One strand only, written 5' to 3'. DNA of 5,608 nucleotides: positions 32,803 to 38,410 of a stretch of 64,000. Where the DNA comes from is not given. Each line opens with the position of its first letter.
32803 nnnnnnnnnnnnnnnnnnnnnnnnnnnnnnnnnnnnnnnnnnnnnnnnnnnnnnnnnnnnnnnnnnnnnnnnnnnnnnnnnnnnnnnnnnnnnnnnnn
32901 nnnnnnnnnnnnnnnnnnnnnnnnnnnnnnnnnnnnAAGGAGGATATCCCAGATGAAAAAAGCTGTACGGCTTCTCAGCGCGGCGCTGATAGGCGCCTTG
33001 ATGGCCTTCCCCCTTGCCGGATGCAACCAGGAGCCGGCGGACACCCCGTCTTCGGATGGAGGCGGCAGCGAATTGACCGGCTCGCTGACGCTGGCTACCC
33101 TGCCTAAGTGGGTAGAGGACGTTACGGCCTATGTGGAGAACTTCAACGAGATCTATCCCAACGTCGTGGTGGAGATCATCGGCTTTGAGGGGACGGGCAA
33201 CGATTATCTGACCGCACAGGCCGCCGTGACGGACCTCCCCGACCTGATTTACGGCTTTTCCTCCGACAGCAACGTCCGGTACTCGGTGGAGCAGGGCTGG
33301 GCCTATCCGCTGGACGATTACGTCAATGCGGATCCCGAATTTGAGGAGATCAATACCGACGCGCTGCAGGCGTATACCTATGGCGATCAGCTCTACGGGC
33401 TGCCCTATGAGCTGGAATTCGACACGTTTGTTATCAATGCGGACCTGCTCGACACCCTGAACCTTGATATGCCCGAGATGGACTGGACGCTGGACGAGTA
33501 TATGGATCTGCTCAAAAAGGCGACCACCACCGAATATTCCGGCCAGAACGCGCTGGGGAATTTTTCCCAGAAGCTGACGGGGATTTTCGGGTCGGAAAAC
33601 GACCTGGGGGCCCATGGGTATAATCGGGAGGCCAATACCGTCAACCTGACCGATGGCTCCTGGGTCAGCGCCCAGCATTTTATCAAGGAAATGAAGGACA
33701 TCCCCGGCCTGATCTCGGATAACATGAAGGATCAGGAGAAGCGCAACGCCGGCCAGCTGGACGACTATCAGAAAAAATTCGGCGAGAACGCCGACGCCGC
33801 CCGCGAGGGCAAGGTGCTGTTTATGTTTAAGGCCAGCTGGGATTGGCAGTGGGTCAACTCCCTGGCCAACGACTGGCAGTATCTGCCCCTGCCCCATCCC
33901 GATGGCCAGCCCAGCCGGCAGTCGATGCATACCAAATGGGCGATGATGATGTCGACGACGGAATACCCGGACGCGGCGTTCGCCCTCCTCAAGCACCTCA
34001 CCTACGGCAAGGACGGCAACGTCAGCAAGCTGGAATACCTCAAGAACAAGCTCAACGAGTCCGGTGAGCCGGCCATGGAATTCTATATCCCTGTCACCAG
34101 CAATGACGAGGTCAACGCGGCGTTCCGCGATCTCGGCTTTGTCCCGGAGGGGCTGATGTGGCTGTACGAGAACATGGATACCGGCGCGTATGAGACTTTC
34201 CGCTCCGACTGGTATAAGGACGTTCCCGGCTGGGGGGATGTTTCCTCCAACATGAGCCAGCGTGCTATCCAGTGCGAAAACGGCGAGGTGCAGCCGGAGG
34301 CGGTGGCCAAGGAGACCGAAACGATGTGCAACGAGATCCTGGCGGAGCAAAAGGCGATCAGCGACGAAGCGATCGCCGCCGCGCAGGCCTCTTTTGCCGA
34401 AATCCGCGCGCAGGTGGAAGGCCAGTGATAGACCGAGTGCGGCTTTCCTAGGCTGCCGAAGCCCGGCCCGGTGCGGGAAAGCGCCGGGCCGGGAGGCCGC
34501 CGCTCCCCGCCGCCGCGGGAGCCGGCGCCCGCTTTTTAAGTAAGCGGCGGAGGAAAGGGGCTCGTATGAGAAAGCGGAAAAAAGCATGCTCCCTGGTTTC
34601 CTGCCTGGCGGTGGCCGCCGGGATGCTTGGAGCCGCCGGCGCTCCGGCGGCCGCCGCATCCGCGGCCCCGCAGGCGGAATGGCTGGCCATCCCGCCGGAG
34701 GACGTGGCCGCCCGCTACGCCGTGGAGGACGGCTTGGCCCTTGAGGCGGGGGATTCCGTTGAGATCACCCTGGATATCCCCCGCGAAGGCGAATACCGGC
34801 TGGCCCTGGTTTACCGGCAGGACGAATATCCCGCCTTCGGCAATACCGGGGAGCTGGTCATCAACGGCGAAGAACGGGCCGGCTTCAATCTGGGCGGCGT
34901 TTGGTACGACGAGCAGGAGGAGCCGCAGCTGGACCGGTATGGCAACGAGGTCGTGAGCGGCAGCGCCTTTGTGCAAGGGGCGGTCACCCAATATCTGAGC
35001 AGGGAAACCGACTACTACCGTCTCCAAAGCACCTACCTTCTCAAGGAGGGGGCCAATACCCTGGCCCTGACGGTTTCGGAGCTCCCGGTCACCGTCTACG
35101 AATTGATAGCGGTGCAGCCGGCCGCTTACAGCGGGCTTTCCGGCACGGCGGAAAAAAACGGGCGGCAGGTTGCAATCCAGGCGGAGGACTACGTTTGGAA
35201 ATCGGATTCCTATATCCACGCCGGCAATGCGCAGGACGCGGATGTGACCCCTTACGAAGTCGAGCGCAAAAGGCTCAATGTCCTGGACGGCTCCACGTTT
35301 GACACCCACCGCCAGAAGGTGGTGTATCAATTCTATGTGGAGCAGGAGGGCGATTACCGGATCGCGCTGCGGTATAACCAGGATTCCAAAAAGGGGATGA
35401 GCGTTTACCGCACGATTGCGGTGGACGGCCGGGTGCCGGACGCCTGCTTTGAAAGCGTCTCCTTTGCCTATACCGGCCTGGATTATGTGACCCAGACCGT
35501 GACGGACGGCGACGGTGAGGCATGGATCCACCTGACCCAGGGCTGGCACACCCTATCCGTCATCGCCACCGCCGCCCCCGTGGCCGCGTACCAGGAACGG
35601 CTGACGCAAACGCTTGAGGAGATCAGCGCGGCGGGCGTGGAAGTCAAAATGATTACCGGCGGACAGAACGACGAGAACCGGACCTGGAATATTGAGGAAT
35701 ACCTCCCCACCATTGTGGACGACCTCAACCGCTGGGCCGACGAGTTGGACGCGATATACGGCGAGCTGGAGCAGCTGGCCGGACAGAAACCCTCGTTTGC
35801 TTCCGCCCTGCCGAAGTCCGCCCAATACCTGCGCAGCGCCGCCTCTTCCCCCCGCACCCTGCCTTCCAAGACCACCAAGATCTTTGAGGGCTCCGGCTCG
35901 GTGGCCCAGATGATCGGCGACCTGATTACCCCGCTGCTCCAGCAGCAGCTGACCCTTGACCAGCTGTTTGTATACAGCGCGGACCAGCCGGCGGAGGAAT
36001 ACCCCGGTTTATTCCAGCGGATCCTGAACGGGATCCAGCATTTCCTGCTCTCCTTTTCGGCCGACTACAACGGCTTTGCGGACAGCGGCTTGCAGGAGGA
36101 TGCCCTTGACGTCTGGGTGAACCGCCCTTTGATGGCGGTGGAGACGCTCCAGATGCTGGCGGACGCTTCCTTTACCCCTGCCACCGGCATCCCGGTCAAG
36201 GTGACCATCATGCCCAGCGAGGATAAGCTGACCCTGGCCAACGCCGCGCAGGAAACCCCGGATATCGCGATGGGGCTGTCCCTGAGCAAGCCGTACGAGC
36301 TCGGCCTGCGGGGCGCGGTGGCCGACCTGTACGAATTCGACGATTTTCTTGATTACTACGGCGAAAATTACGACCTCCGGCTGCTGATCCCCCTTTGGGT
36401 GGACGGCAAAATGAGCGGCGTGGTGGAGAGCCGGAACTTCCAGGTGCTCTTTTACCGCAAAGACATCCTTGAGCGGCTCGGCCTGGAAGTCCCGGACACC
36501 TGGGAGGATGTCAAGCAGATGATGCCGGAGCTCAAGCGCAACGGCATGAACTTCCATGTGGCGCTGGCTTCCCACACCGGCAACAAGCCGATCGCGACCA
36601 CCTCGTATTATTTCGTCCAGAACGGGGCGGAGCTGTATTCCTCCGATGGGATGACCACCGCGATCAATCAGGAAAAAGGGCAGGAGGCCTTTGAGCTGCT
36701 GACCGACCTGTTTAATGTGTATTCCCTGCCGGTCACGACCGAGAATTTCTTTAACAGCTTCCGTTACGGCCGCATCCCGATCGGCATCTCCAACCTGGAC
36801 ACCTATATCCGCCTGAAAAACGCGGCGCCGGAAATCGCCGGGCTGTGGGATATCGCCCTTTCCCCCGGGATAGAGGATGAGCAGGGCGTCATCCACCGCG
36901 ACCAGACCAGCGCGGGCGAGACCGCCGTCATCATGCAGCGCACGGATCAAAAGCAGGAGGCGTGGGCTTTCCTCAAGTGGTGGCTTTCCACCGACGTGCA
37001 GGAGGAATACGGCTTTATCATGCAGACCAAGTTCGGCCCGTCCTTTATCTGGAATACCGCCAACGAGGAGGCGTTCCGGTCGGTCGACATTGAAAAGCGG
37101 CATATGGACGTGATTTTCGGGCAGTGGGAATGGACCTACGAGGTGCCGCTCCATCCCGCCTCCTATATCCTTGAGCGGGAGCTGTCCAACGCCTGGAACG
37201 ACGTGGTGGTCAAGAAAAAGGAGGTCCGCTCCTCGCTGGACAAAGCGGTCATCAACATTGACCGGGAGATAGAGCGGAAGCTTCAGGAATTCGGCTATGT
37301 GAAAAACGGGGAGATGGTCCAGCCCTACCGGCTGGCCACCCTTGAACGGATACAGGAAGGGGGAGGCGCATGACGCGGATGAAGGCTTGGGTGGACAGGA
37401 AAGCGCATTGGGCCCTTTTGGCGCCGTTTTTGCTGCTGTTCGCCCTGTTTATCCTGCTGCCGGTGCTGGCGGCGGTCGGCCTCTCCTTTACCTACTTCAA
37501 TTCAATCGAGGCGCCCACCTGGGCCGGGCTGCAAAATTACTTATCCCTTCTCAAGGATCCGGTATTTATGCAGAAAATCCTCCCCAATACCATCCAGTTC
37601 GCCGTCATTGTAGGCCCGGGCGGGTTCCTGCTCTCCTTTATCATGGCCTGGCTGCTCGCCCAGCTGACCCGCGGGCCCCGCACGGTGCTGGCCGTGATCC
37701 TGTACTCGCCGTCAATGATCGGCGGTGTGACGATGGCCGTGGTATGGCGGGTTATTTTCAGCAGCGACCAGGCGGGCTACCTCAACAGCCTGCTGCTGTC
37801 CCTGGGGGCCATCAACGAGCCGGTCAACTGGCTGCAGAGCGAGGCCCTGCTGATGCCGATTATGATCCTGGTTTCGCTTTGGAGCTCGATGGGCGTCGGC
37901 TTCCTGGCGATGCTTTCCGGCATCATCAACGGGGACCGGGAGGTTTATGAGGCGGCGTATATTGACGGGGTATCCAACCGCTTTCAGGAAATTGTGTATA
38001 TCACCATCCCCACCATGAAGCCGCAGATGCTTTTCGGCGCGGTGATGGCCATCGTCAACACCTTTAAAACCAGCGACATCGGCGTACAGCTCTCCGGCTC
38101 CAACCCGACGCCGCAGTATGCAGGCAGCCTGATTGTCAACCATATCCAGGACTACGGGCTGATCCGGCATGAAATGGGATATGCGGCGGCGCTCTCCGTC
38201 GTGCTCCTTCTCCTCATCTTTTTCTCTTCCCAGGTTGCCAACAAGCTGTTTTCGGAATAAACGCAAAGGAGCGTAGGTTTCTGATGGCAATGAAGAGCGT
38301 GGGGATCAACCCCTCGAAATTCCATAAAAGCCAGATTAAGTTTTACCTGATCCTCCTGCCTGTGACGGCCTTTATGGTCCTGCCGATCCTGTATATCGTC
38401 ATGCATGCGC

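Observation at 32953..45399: Composite ATPase-less ABC import locus: two SBPs and two permease pairs split by a propeller-Yip1 membrane protein and a 760-aa unknown exoprotein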

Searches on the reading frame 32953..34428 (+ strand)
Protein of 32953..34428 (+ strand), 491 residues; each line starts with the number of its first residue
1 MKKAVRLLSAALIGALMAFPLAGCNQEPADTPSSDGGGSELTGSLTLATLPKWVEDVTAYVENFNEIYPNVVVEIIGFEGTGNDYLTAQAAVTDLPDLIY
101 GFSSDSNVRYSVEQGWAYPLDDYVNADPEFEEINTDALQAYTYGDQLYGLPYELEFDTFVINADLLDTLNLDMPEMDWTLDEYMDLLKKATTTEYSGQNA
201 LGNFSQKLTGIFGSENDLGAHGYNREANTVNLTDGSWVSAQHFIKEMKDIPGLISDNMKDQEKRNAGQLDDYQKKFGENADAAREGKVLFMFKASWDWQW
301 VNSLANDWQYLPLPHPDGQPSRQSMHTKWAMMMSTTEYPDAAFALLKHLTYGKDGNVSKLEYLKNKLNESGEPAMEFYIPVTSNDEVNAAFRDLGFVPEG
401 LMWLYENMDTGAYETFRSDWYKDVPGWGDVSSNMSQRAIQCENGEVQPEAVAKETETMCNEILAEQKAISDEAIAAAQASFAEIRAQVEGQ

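Call 4: search_protein_families(library=pfam, proteins=[window:32953-34428:+], max_evalue=0.01)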
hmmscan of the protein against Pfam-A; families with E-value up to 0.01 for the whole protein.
window:32953-34428:+ (491 aa): 0 families

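Call 6: search_protein_families(library=ncbifam, proteins=[window:32953-34428:+], max_evalue=0.01)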
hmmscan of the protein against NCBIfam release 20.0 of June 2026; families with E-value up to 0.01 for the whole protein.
window:32953-34428:+ (491 aa): 0 families

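Call 10: search_solved_structures(query=window:32953-34428:+, max_evalue=1)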
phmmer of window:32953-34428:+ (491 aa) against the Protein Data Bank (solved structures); distinct sequences matched with E-value up to 1: 32.
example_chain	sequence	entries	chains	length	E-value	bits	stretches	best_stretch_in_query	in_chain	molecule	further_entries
22hh_A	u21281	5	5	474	4.5e-10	41.9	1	61-185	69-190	Extracellular solute-binding protein family 1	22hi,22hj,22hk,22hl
4r9f_A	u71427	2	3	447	6.5e-07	31.5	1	7-195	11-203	MBP1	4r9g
4g68_B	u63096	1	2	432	1.7e-06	30.1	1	57-188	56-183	ABC transporter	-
4g68_A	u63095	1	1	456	1.9e-06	30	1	57-188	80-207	ABC transporter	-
5f7v_A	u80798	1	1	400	7.6e-06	28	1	59-193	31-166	Lmo0181 protein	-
6dts_A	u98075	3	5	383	0.00032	22.6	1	115-198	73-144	maltose-binding protein MalE2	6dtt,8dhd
6dtu_A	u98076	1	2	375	0.00034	22.5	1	52-202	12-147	maltose-binding protein MalE1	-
2fnc_A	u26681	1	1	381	0.00035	22.5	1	117-198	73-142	maltose ABC transporter, periplasmic maltose-binding protein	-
2gha_A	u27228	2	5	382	0.00036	22.5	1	52-202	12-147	maltose ABC transporter, periplasmic maltose-binding protein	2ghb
1eu8_A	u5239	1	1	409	0.00078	21.4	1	51-241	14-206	TREHALOSE/MALTOSE BINDING PROTEIN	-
5ci5_A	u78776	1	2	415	0.0011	20.9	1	58-194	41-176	Extracellular solute-binding protein family 1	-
2zyk_A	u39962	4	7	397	0.014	17.2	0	127-168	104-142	Solute-binding protein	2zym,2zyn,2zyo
7ehp_A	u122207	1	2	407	0.023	16.5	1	55-192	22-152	chitin oligosaccahride binding protein NagB1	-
4qrz_A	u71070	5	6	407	0.034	15.9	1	44-349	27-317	ABC-TYPE SUGAR TRANSPORTER | ABC transporter, substrate binding protein (Sugar)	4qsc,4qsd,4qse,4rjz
4rk2_A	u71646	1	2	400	0.047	15.5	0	303-350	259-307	Putative sugar ABC transporter, substrate-binding protein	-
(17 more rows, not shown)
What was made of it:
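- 32953..34428 (+): SBP1: 491-aa lipoprotein solute-binding protein (lipobox LAGC). It is the most variable component of the cassette and is sometimes absent. Weak PDB SBP matches, best E = 4.5e-10 (call 10).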

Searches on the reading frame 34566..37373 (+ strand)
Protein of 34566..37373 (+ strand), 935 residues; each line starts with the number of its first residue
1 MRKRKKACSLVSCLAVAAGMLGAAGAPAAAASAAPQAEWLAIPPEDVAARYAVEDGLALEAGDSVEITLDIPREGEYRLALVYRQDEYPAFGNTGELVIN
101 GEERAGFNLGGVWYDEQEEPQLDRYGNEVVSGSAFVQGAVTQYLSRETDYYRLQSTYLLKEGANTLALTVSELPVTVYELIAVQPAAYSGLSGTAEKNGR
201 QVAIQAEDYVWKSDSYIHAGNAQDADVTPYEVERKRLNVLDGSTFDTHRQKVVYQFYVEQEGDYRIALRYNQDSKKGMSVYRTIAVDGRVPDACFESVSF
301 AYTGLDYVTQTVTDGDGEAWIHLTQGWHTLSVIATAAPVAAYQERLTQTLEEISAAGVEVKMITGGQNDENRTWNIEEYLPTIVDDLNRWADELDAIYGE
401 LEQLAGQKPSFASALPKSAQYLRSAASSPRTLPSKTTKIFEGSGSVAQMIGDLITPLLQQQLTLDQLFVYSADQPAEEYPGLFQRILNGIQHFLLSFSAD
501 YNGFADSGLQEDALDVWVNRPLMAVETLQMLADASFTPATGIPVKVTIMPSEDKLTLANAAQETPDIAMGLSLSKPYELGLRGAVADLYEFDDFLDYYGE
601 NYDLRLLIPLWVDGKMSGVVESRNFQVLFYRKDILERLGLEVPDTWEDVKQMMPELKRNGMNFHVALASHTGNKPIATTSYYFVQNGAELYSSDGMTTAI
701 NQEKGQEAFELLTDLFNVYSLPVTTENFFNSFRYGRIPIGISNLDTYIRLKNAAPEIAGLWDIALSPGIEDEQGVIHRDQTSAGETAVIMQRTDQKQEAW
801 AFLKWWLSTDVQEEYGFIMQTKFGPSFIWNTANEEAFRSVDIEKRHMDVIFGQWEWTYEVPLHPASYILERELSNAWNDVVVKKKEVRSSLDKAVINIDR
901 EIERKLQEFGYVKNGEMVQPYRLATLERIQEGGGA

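Call 4: search_protein_families(library=pfam, proteins=[window:34566-37373:+], max_evalue=0.01)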
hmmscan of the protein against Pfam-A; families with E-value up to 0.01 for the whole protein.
window:34566-37373:+ (935 aa): 4 families
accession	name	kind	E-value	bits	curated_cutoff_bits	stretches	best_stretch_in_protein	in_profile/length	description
PF01547.30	SBP_bac_1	-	2.2e-19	71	26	1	527-813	9-307/307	Bacterial extracellular solute-binding protein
PF13416.11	SBP_bac_8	-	1.8e-18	67.8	27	1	534-815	4-252/279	Bacterial extracellular solute-binding protein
PF16990.11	CBM_35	-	0.00047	20.9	28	0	243-329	29-112/121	Carbohydrate binding module (family 35)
PF25275.1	Golvesin_C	-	0.0022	18.5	31.6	0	246-280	37-71/132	Golvesin C-terminal domain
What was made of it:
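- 34566..37373 (+): Giant SBP, 935 aa. Order of parts: signal peptide, two beta-sandwich (CBM-like) domains, a helical spacer, and a C-terminal SBP_bac_1 domain. Pfam SBP_bac_1 E = 2e-19 with a weak CBM35 hit (call 4).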

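Call 6: search_protein_families(library=ncbifam, proteins=[window:34566-37373:+], max_evalue=0.01)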
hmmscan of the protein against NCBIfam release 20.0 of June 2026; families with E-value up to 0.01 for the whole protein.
window:34566-37373:+ (935 aa): 1 family
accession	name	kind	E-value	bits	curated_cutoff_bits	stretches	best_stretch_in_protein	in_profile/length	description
TIGR03851.1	chitin_NgcE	equivalog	0.006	15.6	399.65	0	628-666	165-203/450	N-acetylglucosamine/diacetylchitobiose ABC transporter substrate-binding protein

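Call 45: search_solved_structures(query=window:34566-37373:+, max_evalue=0.1)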
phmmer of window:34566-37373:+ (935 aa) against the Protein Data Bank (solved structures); distinct sequences matched with E-value up to 0.1: 39.
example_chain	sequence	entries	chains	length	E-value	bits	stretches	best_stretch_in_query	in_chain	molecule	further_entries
5ysb_A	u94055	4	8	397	4.2e-16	61.4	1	514-826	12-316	Lin1841 protein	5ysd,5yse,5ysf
5ci5_A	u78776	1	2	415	1.4e-05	26.6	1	618-813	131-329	Extracellular solute-binding protein family 1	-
5f7v_A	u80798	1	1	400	2.1e-05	26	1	560-714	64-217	Lmo0181 protein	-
9xf5_A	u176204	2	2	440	2.3e-05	25.9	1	544-900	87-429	ABC transporter substrate-binding protein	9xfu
1eu8_A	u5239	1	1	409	7e-05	24.3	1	591-893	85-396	TREHALOSE/MALTOSE BINDING PROTEIN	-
7c14_A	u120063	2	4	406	0.00021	22.7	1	604-768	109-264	Sugar ABC transporter, periplasmic sugar-binding protein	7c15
7c0y_A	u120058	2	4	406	0.00026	22.4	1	604-750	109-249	Sugar ABC transporter, periplasmic sugar-binding protein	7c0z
6hur_A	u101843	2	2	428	0.00028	22.3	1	558-810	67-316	ABC transporter substrate-binding protein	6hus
7c0t_A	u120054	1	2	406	0.00031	22.1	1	604-742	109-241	Sugar ABC transporter, periplasmic sugar-binding protein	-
7c0o_A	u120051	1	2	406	0.00032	22.1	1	604-742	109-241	Sugar ABC transporter, periplasmic sugar-binding protein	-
7c0f_A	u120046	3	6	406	0.00032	22.1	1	604-742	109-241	Sugar ABC transporter, periplasmic sugar-binding protein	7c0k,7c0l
7c0r_A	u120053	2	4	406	0.00033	22.1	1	605-742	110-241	Sugar ABC transporter, periplasmic sugar-binding protein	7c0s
7c1b_A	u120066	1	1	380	0.00036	21.9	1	606-754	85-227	Sugar ABC transporter, periplasmic sugar-binding protein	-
3uor_A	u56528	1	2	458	0.00036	21.9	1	592-659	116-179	ABC transporter sugar binding protein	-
7c16_A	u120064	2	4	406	0.00039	21.8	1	604-754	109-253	Sugar ABC transporter, periplasmic sugar-binding protein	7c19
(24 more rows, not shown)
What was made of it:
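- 34566..37373 (+): The SBP domain is closest to Lin1841 (5ysb), E = 4e-16 (call 45).
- Closest known: Lin1841-Lin1843 sophoro-oligosaccharide ABC importer of the Listeria innocua SOGP cluster. Same: The window's giant SBP has Lin1841 as by far its closest solved relative (E = 4e-16, call 45).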

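Call 59: find_homologous_proteins(query=window:34566-37373:+, max_evalue=1e-10)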
Query window:34566-37373:+ (935 aa): 8 proteins with E <= 1e-10 among 8000 candidates.
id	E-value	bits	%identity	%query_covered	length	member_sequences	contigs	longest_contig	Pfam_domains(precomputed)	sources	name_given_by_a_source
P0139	0.0e+0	2125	100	100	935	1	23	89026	PF13416.12,PF01547.31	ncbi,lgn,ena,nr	ncbi:MAG TPA: extracellular solute-binding protein [Firmicutes bacterium]|nr:extracellular solute-bi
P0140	0.0e+0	1651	75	100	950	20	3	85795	PF13416.12,PF01547.31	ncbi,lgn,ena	-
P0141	0.0e+0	1616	75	98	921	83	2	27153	PF13416.12,PF01547.31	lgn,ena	-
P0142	0.0e+0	1575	73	97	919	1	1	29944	PF13416.12,PF01547.31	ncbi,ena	-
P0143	7.4e-185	635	34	100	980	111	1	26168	PF01547.31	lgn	-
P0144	5.8e-181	622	35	98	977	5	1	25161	PF13416.12,PF01547.31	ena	-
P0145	3.4e-162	560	35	94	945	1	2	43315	PF13416.12,PF01547.31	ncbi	-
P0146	6.1e-160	552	34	95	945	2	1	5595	PF13416.12,PF01547.31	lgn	-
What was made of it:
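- Tried and rejected: Only 8 homologues were retrieved (call 59).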

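Call 77: predict_structure(alignment_id=A3)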
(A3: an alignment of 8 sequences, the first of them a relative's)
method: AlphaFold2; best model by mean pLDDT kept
length: 935 residues; sequences in the alignment: 8
mean_pLDDT: 50.2   pTM: 0.30
mean pLDDT of the five models: 50.2, 48.5, 45.2, 44.7, 42.5
residues with pLDDT >= 90: 3; 70-90: 192; 50-70: 224; < 50: 516
segments of 3 or more residues with pLDDT < 50: 1-10, 14-41, 88-91, 112-137, 147-154, 186-249, 269-280, 287-298, 301-308, 459-462, 471-510, 550-563, 571-635, 637-639, 643-702, 707-789, 823-867, 880-882, 919-935
pLDDT, mean of each block of 10 residues (from residue 1): 40 44 29 28 69 80 85 83 63 75 73 37 29 44 56 64 88 81 56 37 33 27 26 29 44 58 56 42 47 44 45 56 61 58 77 78 64 61 84 85 59 82 82 73 72 60 55 38 28 28 29 68 69 84 74 37 54 36 35 44 30 26 25 44 43 42 21 24 37 37 48 40 30 26 31 32 27 29 38 64 67 60 39 35 39 34 42 52 57 68 60 55 34 31
secondary structure, 60 per line:
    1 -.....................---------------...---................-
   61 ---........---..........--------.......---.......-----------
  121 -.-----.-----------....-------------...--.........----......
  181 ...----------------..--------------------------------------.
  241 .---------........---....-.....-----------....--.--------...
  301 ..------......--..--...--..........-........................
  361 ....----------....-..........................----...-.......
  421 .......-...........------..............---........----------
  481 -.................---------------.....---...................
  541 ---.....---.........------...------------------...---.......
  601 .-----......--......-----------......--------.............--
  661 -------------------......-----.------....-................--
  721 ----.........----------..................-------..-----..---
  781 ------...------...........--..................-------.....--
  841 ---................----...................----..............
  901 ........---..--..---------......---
elements in order (helices of 4 or more, strands of 3 or more residues): H2-22 E47-59 E64-71 E75-84 E93-99 E103-109 E140-143 E157-159 E162-170 E175-183 E251-258 E262-265 E267-271 E283-286 E298-302 E309-314 E321-323 E326-335 H337-364 H375-378 H380-405 H414-427 H429-439 H446-459 E463-470 H482-498 E514-518 H522-540 E544-548 H552-560 E567-569 H594-601 E607-612 E615-620 H632-637 H646-658 H680-685 H703-718 H725-733 H744-761 E787-789 H796-806 H809-826 H834-838 H844-859 H864-882 H887-908 H927-932
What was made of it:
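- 34566..37373 (+): The domain layout comes from a low-confidence AF2 model, pLDDT 50 (call 77).
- Checked: The 'CBM' label rests only on a sub-threshold CBM35 hit (20.9 bits against a cut-off of 28) and on two low-confidence predicted beta-sandwiches (calls 4, 77).
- Tried and rejected: The model has pLDDT 50 (call 77), so I used it only for a rough domain outline and did not fold-search it.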

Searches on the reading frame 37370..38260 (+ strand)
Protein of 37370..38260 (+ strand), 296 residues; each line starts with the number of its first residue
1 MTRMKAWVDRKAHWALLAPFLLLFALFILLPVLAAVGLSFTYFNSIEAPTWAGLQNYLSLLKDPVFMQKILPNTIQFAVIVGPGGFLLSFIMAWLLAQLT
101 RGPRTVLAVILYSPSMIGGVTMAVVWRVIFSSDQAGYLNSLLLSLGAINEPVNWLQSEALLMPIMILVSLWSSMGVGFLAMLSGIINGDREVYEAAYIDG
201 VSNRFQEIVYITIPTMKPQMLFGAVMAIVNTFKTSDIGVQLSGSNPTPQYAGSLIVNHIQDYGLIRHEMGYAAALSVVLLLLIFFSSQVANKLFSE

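Call 4: search_protein_families(library=pfam, proteins=[window:37370-38260:+], max_evalue=0.01)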
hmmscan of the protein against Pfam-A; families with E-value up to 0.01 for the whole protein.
window:37370-38260:+ (296 aa): 1 family
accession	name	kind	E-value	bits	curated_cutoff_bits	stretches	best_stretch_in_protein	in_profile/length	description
PF00528.27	BPD_transp_1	-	1.3e-11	45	26.4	1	85-288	1-175/184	Binding-protein-dependent transport system inner membrane component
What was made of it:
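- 37370..38260 (+): perm1A: MalF/UgpA-type ABC importer permease. It overlaps the giant SBP gene by 4 nt (ATGA). BPD_transp_1 (call 4).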

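Call 6: search_protein_families(library=ncbifam, proteins=[window:37370-38260:+], max_evalue=0.01)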
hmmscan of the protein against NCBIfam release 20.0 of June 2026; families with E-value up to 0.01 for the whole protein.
window:37370-38260:+ (296 aa): 4 families
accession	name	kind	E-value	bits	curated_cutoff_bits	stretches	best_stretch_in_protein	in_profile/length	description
NF040931.1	ABC_arch_GlcT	equivalog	2.3e-18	66.8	360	1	22-281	6-258/278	glucose ABC transporter permease GlcT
NF007852.0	PRK10561.1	equivalog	2.8e-17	63.5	335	1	11-285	12-279/295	sn-glycerol-3-phosphate ABC transporter permease UgpA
NF043074.1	MMSYN1_0196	equivalog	7.1e-08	32.1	350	1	11-290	8-259/277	spermidine/putrescine ABC transporter permease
NF008232.0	PRK10999.1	equivalog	3.9e-05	22.6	392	1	51-219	264-432/520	maltose ABC transporter permease MalF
